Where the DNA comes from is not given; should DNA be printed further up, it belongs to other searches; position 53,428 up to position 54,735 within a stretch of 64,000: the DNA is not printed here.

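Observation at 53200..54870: Compositionally foreign radical SAM/SPASM island with two small ORFs sharing a THDK-x-GW core: candidate RiPP cluster making a Lys/Trp cross-linked peptide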

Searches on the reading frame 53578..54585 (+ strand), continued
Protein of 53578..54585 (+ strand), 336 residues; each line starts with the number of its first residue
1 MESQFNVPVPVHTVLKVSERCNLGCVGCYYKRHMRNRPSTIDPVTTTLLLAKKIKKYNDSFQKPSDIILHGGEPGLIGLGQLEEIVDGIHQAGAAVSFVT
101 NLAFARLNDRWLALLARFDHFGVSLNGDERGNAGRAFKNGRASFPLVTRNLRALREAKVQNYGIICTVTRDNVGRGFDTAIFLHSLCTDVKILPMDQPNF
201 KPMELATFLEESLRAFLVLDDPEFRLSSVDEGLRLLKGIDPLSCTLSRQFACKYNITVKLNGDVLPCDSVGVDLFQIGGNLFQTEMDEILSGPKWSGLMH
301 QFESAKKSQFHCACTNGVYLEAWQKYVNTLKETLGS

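Call 41: search_protein_families(library=ncbifam, proteins=[P0007, P0002], max_evalue=0.01)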
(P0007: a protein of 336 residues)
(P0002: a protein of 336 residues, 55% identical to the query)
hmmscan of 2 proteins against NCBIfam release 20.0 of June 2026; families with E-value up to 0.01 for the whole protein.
P0007 (336 aa): 57 families (the best 25 are shown)
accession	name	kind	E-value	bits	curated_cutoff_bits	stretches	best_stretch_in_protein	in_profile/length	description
TIGR03942.1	sulfatase_rSAM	equivalog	2.1e-32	112.6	349.45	1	12-273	7-276/363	anaerobic sulfatase maturase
NF041298.1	rSAM_mat_DynA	equivalog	2.6e-26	92.5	450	1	8-288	3-289/356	dynobactin maturation radical SAM/SPASM protein DynA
NF041718.1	rSAM_phane_AMC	equivalog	9.5e-24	84.1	425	1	6-186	6-180/362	cyclophane-forming radical SAM peptide maturase AmcB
NF041707.1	rSAM_YhhB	equivalog_domain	1e-23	83.8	445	1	9-217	5-227/369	cyclophane-forming radical SAM/SPASM peptide maturase YhhB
TIGR04269.1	SAM_SPASM_FxsB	subfamily_domain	3.4e-20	72.4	370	1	7-217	3-229/363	FxsB family cyclophane-forming radical SAM/SPASM peptide maturase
TIGR04496.1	rSAM_XyeB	equivalog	1.8e-19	69.7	450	1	7-226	5-238/385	cyclophane-forming radical SAM/SPASM peptide maturase XyeB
NF010321.0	PRK13758.1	equivalog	6.3e-19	68.3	441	1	12-272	11-282/370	anaerobic sulfatase-maturase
TIGR04163.1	rSAM_cobopep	equivalog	4.2e-18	65.3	375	1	7-181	65-236/428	peptide-modifying radical SAM enzyme CbpB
NF038107.1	rSAM_NF038107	equivalog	3.7e-16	58.9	600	1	7-179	86-262/444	Cys-every-fifth radical SAM/SPASM peptide maturase CefB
NF041300.1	rSAM_mat_DarW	exception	3.3e-15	55.9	650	1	8-274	43-318/415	radical SAM/SPASM peptide maturase DarW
NF010308.0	PRK13745.1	equivalog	5.7e-15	55.1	484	1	5-193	12-202/412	anaerobic sulfatase-maturation protein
NF047865.1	rSAM_PapB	equivalog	6.1e-15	55.3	340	1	11-156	8-153/330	PapB family radical SAM/SPASM ranthipeptide maturase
TIGR04261.1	rSAM_GlyRichRpt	subfamily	1.1e-14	54.3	310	1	11-182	2-175/363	cyclophane-forming radical SAM/SPASM peptide maturase GrrM/OscB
TIGR04148.1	GG_samocin_CFB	equivalog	3e-14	53.1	300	1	8-153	19-171/411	radical SAM peptide maturase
NF038283.1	viperin_w_prok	equivalog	1.3e-13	50.7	180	1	12-220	8-214/281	viperin family antiviral radical SAM protein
NF050035.1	rSAM_WgK_link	exception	2.9e-12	46.3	650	1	4-189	7-179/367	radical SAM/SPASM peptide maturase WgkB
NF038005.1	rSAM_mat_DarE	equivalog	2.9e-11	42.8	650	1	8-223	76-300/432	darobactin maturation radical SAM/SPASM protein DarE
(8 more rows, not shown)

P0002 (336 aa): 38 families (the best 25 are shown)
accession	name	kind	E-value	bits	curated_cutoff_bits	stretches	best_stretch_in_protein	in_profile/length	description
TIGR03942.1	sulfatase_rSAM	equivalog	9.5e-29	100.6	349.45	1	17-299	9-302/363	anaerobic sulfatase maturase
NF041298.1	rSAM_mat_DynA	equivalog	8.2e-21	74.4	450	1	12-295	4-298/356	dynobactin maturation radical SAM/SPASM protein DynA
TIGR04269.1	SAM_SPASM_FxsB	subfamily_domain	1.8e-19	70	370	1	11-172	4-175/363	FxsB family cyclophane-forming radical SAM/SPASM peptide maturase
NF041718.1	rSAM_phane_AMC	equivalog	3e-19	69.2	425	1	12-189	9-185/362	cyclophane-forming radical SAM peptide maturase AmcB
NF041707.1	rSAM_YhhB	equivalog_domain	1.5e-16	60.3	445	1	12-187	5-187/369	cyclophane-forming radical SAM/SPASM peptide maturase YhhB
NF047865.1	rSAM_PapB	equivalog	3.4e-14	52.8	340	1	17-267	11-266/330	PapB family radical SAM/SPASM ranthipeptide maturase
NF010321.0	PRK13758.1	equivalog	2.7e-13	49.8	441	1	14-298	10-308/370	anaerobic sulfatase-maturase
NF041300.1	rSAM_mat_DarW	exception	5.1e-13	48.6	650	1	11-295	43-340/415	radical SAM/SPASM peptide maturase DarW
NF010308.0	PRK13745.1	equivalog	8.3e-13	48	484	2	17-185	22-193/412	anaerobic sulfatase-maturation protein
TIGR04261.1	rSAM_GlyRichRpt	subfamily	2.4e-12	46.6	310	1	14-183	2-174/363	cyclophane-forming radical SAM/SPASM peptide maturase GrrM/OscB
NF033640.1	N_Twi_rSAM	subfamily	6.1e-12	45.3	170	1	18-198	120-311/398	twitch domain-containing radical SAM protein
TIGR04148.1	GG_samocin_CFB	equivalog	3.2e-11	43.1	300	1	15-156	23-173/411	radical SAM peptide maturase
NF038005.1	rSAM_mat_DarE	equivalog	3.9e-11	42.3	650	1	12-291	77-370/432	darobactin maturation radical SAM/SPASM protein DarE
NF038283.1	viperin_w_prok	equivalog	3.7e-10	39.4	180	1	16-159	9-150/281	viperin family antiviral radical SAM protein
TIGR04163.1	rSAM_cobopep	equivalog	4.5e-10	38.9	375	1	14-186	69-239/428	peptide-modifying radical SAM enzyme CbpB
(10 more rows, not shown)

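Call 52: search_protein_families(library=ncbifam, alignment_id=A4, max_evalue=1e-30)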
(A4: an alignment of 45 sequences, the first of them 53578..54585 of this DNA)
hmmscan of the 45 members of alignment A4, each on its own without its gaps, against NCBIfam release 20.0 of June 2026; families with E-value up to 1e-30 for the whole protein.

A. member 1, window:53578-54585:+ (336 aa): 0 families

B. families by the number of members that match (of 45 scanned): 30 families (the first 25 are shown)
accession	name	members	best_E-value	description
TIGR03942.1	sulfatase_rSAM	43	7.4e-116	anaerobic sulfatase maturase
NF041298.1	rSAM_mat_DynA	42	4.3e-88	dynobactin maturation radical SAM/SPASM protein DynA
NF041707.1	rSAM_YhhB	41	1.8e-179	cyclophane-forming radical SAM/SPASM peptide maturase YhhB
NF010321.0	PRK13758.1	40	1.1e-110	anaerobic sulfatase-maturase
NF041300.1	rSAM_mat_DarW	39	2.1e-62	radical SAM/SPASM peptide maturase DarW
TIGR04261.1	rSAM_GlyRichRpt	39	7.8e-62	cyclophane-forming radical SAM/SPASM peptide maturase GrrM/OscB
NF038005.1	rSAM_mat_DarE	38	2.9e-61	darobactin maturation radical SAM/SPASM protein DarE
TIGR04083.1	rSAM_pep_methan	38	3.6e-56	TIGR04083 family peptide-modifying radical SAM enzyme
NF041718.1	rSAM_phane_AMC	37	3.5e-59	cyclophane-forming radical SAM peptide maturase AmcB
NF010308.0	PRK13745.1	36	7.6e-85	anaerobic sulfatase-maturation protein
NF047865.1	rSAM_PapB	35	2.5e-59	PapB family radical SAM/SPASM ranthipeptide maturase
TIGR04269.1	SAM_SPASM_FxsB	28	1.3e-167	FxsB family cyclophane-forming radical SAM/SPASM peptide maturase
TIGR04163.1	rSAM_cobopep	17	3.1e-43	peptide-modifying radical SAM enzyme CbpB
TIGR04496.1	rSAM_XyeB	10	1.8e-91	cyclophane-forming radical SAM/SPASM peptide maturase XyeB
TIGR03906.1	quino_hemo_SAM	10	2.3e-52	quinohemoprotein amine dehydrogenase maturation protein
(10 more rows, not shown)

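Call 55: search_protein_families(library=ncbifam, proteins=[P0008, P0009, P0010, P0011, P0012, P0013, P0014, P0015, P0016, P0017], max_evalue=1e-50)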
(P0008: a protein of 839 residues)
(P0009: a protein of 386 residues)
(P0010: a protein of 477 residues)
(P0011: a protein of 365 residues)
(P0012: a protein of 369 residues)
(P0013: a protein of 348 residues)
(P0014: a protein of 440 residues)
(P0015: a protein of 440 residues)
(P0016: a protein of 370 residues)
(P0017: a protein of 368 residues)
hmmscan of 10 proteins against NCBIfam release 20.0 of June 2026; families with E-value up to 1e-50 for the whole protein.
P0008 (839 aa): 12 families
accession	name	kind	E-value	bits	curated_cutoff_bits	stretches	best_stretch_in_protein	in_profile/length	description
NF041707.1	rSAM_YhhB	equivalog_domain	1.8e-179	596.4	445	2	430-795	2-366/369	cyclophane-forming radical SAM/SPASM peptide maturase YhhB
TIGR04269.1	SAM_SPASM_FxsB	subfamily_domain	1.3e-167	557.4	370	2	431-791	3-362/363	FxsB family cyclophane-forming radical SAM/SPASM peptide maturase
TIGR03942.1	sulfatase_rSAM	equivalog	2.1e-94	316.6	349.45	0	435-791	6-354/363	anaerobic sulfatase maturase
TIGR04496.1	rSAM_XyeB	equivalog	1.8e-91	306.7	450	0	432-794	6-369/385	cyclophane-forming radical SAM/SPASM peptide maturase XyeB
NF041298.1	rSAM_mat_DynA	equivalog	3.5e-77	259.8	450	0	433-794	4-353/356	dynobactin maturation radical SAM/SPASM protein DynA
NF010321.0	PRK13758.1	equivalog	4.1e-68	230.2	441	0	30-386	8-362/370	anaerobic sulfatase-maturase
TIGR04261.1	rSAM_GlyRichRpt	subfamily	7.8e-62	209.4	310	0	36-367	7-340/363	cyclophane-forming radical SAM/SPASM peptide maturase GrrM/OscB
NF047865.1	rSAM_PapB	equivalog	2.5e-59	201.2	340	0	25-190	2-161/330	PapB family radical SAM/SPASM ranthipeptide maturase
NF041718.1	rSAM_phane_AMC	equivalog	3.5e-59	200.7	425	0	430-597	6-161/362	cyclophane-forming radical SAM peptide maturase AmcB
NF041300.1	rSAM_mat_DarW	exception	8.5e-54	183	650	0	425-796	36-400/415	radical SAM/SPASM peptide maturase DarW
TIGR03906.1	quino_hemo_SAM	equivalog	2.3e-52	178.2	453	0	430-593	94-252/467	quinohemoprotein amine dehydrogenase maturation protein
TIGR04068.1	rSAM_ocin_clost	equivalog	1.8e-51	175.5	500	0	23-209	81-264/462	Cys-rich peptide radical SAM maturase CcpM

P0009 (386 aa): 4 families
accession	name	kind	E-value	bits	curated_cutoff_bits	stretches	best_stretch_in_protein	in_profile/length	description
TIGR03942.1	sulfatase_rSAM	equivalog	5.4e-94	315.2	349.45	1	13-370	3-356/363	anaerobic sulfatase maturase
NF041298.1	rSAM_mat_DynA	equivalog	8.2e-75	252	450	1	13-372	4-354/356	dynobactin maturation radical SAM/SPASM protein DynA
NF010321.0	PRK13758.1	equivalog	9.9e-67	225.7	441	1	9-366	3-357/370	anaerobic sulfatase-maturase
NF010308.0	PRK13745.1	equivalog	3.4e-65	220.6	484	1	13-369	16-383/412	anaerobic sulfatase-maturation protein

P0010 (477 aa): 7 families
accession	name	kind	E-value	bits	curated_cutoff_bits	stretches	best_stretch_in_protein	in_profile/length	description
TIGR03942.1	sulfatase_rSAM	equivalog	3.8e-84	282.8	349.45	1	16-367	9-358/363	anaerobic sulfatase maturase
NF041298.1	rSAM_mat_DynA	equivalog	5.9e-69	232.7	450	1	11-367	4-354/356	dynobactin maturation radical SAM/SPASM protein DynA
NF010321.0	PRK13758.1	equivalog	6.9e-60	203.1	441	1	10-361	7-357/370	anaerobic sulfatase-maturase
NF010308.0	PRK13745.1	equivalog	8.1e-55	186.4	484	1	17-369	23-388/412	anaerobic sulfatase-maturation protein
NF041718.1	rSAM_phane_AMC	equivalog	1.4e-53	182.2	425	1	7-355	5-349/362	cyclophane-forming radical SAM peptide maturase AmcB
TIGR04261.1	rSAM_GlyRichRpt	subfamily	2.5e-52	178.1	310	1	15-360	4-354/363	cyclophane-forming radical SAM/SPASM peptide maturase GrrM/OscB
NF041707.1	rSAM_YhhB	equivalog_domain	1.4e-51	175.6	445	1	8-369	2-368/369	cyclophane-forming radical SAM/SPASM peptide maturase YhhB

P0011 (365 aa): 6 families
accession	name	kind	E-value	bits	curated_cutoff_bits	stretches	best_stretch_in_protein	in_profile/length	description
TIGR03942.1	sulfatase_rSAM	equivalog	2.1e-85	286.9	349.45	1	5-359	3-360/363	anaerobic sulfatase maturase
NF041298.1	rSAM_mat_DynA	equivalog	4.7e-73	246.2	450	1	10-357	8-354/356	dynobactin maturation radical SAM/SPASM protein DynA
NF010321.0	PRK13758.1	equivalog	2e-65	221.3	441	1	5-356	7-362/370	anaerobic sulfatase-maturase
NF010308.0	PRK13745.1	equivalog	2.7e-54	184.7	484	1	5-357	16-386/412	anaerobic sulfatase-maturation protein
NF041707.1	rSAM_YhhB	equivalog_domain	7e-52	176.6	445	1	8-358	7-367/369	cyclophane-forming radical SAM/SPASM peptide maturase YhhB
TIGR04261.1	rSAM_GlyRichRpt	subfamily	1.2e-51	175.9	310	1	13-355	7-352/363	cyclophane-forming radical SAM/SPASM peptide maturase GrrM/OscB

P0012 (369 aa): 3 families
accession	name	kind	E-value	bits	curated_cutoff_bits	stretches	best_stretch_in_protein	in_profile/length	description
TIGR03942.1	sulfatase_rSAM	equivalog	9.9e-77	258.4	349.45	1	13-352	5-354/363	anaerobic sulfatase maturase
NF041298.1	rSAM_mat_DynA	equivalog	2.7e-68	230.6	450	1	18-339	10-337/356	dynobactin maturation radical SAM/SPASM protein DynA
NF010321.0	PRK13758.1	equivalog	1.8e-52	178.7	441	1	16-333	12-334/370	anaerobic sulfatase-maturase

P0013 (348 aa): 3 families
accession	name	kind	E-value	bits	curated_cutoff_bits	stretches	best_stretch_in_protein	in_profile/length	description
TIGR03942.1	sulfatase_rSAM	equivalog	4.7e-76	256.2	349.45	1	3-346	8-360/363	anaerobic sulfatase maturase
NF041298.1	rSAM_mat_DynA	equivalog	1.2e-63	215.3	450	1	5-341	10-351/356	dynobactin maturation radical SAM/SPASM protein DynA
NF010321.0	PRK13758.1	equivalog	4.7e-54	183.9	441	1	4-344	13-364/370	anaerobic sulfatase-maturase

P0014 (440 aa): 1 family
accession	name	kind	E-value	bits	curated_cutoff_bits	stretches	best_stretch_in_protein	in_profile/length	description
TIGR03942.1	sulfatase_rSAM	equivalog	1.2e-69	235.1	349.45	1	61-425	2-360/363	anaerobic sulfatase maturase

P0015 (440 aa): 4 families
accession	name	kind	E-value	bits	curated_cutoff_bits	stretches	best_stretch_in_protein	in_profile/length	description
TIGR03942.1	sulfatase_rSAM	equivalog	6.2e-93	311.7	349.45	1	85-437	3-361/363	anaerobic sulfatase maturase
NF041298.1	rSAM_mat_DynA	equivalog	2.6e-72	243.8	450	1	83-435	2-355/356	dynobactin maturation radical SAM/SPASM protein DynA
NF010321.0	PRK13758.1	equivalog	3.2e-69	233.8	441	1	85-436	7-365/370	anaerobic sulfatase-maturase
NF010308.0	PRK13745.1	equivalog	1.3e-63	215.3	484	0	85-274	16-202/412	anaerobic sulfatase-maturation protein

P0016 (370 aa): 2 families
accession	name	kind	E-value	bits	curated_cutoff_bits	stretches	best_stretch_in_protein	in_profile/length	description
TIGR03942.1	sulfatase_rSAM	equivalog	7.3e-67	226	349.45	1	15-366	3-359/363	anaerobic sulfatase maturase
NF041298.1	rSAM_mat_DynA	equivalog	7.6e-64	215.9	450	1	21-364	9-353/356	dynobactin maturation radical SAM/SPASM protein DynA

P0017 (368 aa): 7 families
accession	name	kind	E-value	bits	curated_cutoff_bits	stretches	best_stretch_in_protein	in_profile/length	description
TIGR03942.1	sulfatase_rSAM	equivalog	9.5e-92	307.9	349.45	1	7-356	2-356/363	anaerobic sulfatase maturase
NF041298.1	rSAM_mat_DynA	equivalog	1.1e-71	241.8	450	1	8-356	4-352/356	dynobactin maturation radical SAM/SPASM protein DynA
NF010321.0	PRK13758.1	equivalog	1.9e-65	221.4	441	1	7-347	7-352/370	anaerobic sulfatase-maturase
NF010308.0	PRK13745.1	equivalog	5.3e-60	203.5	484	1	8-354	16-382/412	anaerobic sulfatase-maturation protein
TIGR04261.1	rSAM_GlyRichRpt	subfamily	1.9e-58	198.3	310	1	13-357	5-357/363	cyclophane-forming radical SAM/SPASM peptide maturase GrrM/OscB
NF041707.1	rSAM_YhhB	equivalog_domain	1.8e-56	191.7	445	1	5-358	2-366/369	cyclophane-forming radical SAM/SPASM peptide maturase YhhB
NF041300.1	rSAM_mat_DarW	exception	2.3e-56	191.4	650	1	6-360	42-401/415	radical SAM/SPASM peptide maturase DarW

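Call 61: find_homologous_proteins(query=A8, max_evalue=10)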
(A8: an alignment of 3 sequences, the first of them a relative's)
Query A8 (3 sequences) (54 aa, profile of the alignment): 3 proteins with E <= 10 among 3 candidates.
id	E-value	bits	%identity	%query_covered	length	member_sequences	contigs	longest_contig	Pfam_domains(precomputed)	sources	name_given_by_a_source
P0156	1.0e-20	91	-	-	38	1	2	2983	-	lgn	-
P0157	2.0e-19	87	31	24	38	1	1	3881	-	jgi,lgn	-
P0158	2.8e-11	61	100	100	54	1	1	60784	-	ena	-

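Call 69: find_related_loci(query=A1, collection=viral_contigs, flank=5000)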
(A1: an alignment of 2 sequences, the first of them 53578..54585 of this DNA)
Query A1 (336 aa) in viral_contigs; peptide patterns used: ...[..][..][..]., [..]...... (x = any residue, [..] = any of these).
116 stretches matched a pattern, but none encodes a relative of the query by tblastn (E <= 1e-3).

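Call 70: find_related_loci(query=P0007, collection=viral_contigs, flank=5000)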
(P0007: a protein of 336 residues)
Query P0007 (336 aa) in viral_contigs; peptide patterns used: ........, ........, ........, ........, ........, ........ (x = any residue, [..] = any of these).
4 stretches matched a pattern, but none encodes a relative of the query by tblastn (E <= 1e-3).

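Call 71: search_dna_similar(query=window:53578-54585:+, collection=plasmids, mode=protein, max_rows=10)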
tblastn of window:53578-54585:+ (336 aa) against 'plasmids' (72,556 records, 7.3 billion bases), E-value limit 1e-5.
Records with a match: 53; places in all: 53; records where one place covers at least 80% of the query: 23.
Best place of each record, by identity: <60% 53.
By first word of the organism name: Ralstonia 16; Klebsiella 4; Escherichia 4; Vibrio 3; Pasteurella 3; Streptomyces 3; Paraclostridium 2; Providencia 2; Kitasatospora 1; Bacillus 1; and 14 more.
By predicted mobility (MOB-suite, as given by PLSDB): non-mobilizable 40; mobilizable 7; conjugative 6.
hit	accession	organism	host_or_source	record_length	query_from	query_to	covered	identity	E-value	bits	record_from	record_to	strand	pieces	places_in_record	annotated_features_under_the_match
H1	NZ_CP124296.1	Paraclostridium sordellii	Vulpes vulpes,whole organism,intestine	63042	17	327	93%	26.4%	1e-8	64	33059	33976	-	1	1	radical SAM protein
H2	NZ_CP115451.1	Kitasatospora cathayae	microorganism,rhizosphere soil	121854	11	324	93%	25.2%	3e-9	66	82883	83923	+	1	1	radical SAM protein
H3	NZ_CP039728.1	Bacillus sp. S3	whole organism,Contaminated Mine Soils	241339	17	299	84%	27.7%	2e-16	88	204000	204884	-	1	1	anaerobic sulfatase maturase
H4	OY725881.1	Subdoligranulum variabile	-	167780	11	317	91%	24.3%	6e-9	65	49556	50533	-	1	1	record has no annotation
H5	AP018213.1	Calothrix brevissima NIES-22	-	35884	9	293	85%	26.1%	1e-8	64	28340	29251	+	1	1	putative arylsulfatase regulatory protein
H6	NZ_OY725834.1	Parabacteroides distasonis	-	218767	1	322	96%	23.0%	3e-8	63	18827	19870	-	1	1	anaerobic sulfatase-maturation protein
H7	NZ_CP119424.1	Photobacterium sp. DA100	-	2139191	7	291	85%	25.2%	1e-11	74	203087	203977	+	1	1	none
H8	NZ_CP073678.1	Cupriavidus sp. KK10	Isolate,A bacterial consortium from ...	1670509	14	291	83%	25.8%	2e-10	69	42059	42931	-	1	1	none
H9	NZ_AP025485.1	Vibrio echinoideorum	-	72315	7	323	94%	22.2%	1e-7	61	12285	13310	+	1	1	yhhB: cyclophane-forming radical SAM/SPASM peptide maturase YhhB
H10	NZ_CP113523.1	Pasteurella multocida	rabbit,mixed culture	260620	21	317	88%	23.7%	3e-10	69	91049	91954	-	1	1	anaerobic sulfatase maturase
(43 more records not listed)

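Call 81: search_protein_families(library=padloc, proteins=[window:53578-54585:+], max_evalue=0.01)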
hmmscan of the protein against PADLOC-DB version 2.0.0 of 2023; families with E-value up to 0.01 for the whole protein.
window:53578-54585:+ (336 aa): 2 families
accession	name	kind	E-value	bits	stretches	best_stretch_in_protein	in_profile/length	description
PDLC02903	pVip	-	8e-11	39.9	1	16-177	5-154/257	Viperins not associated with kinases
PDLC02904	pVip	-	5.2e-06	24.2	1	17-159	9-143/262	Viperins associated with kinases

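Call 82: search_protein_families(library=phrogs, proteins=[window:53578-54585:+, L001:2811-3050:+], max_evalue=0.01)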
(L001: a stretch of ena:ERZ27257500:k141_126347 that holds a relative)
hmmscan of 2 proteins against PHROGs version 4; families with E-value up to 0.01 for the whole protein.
window:53578-54585:+ (336 aa): 3 families
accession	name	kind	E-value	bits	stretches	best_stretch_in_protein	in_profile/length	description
phrog_1802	-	other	7.7e-19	68.9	1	15-270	48-322/556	radical SAM domain-containing protein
phrog_27668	-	unknown function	5e-08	33.6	1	15-238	10-217/335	-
phrog_13987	-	other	7.9e-06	26.4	1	13-108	17-107/274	radical SAM domain-containing protein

L001:2811-3050:+ (80 aa): 0 families

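Call 83: predict_structure(alignment_id=A9)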
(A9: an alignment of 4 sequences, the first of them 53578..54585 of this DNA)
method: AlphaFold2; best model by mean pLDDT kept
length: 336 residues; sequences in the alignment: 4
mean_pLDDT: 53.1   pTM: 0.56
mean pLDDT of the five models: 53.1, 51.7, 40.8, 39.3, 34.2
residues with pLDDT >= 90: 1; 70-90: 95; 50-70: 88; < 50: 152
segments of 3 or more residues with pLDDT < 50: 1-41, 63-66, 70-77, 127-143, 239-318
pLDDT, mean of each block of 10 residues (from residue 1): 22 31 27 35 55 55 48 49 73 66 67 77 54 40 60 77 70 81 79 62 84 86 72 57 28 26 25 23 31 36 29 38 75 75
secondary structure, 60 per line:
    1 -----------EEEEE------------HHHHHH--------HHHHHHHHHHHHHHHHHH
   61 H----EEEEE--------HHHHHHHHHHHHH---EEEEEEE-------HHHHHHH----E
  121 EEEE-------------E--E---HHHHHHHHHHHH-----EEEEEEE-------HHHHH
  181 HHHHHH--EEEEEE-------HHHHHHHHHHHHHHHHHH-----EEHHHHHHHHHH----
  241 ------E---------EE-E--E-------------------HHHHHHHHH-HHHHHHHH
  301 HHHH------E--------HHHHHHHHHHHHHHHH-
elements in order: E12-16 H29-34 H43-61 E66-70 H79-91 E95-101 H109-115 E120-124 H145-156 E162-168 H176-186 E189-194 H202-219 H227-236 H283-291 H293-304 H320-335
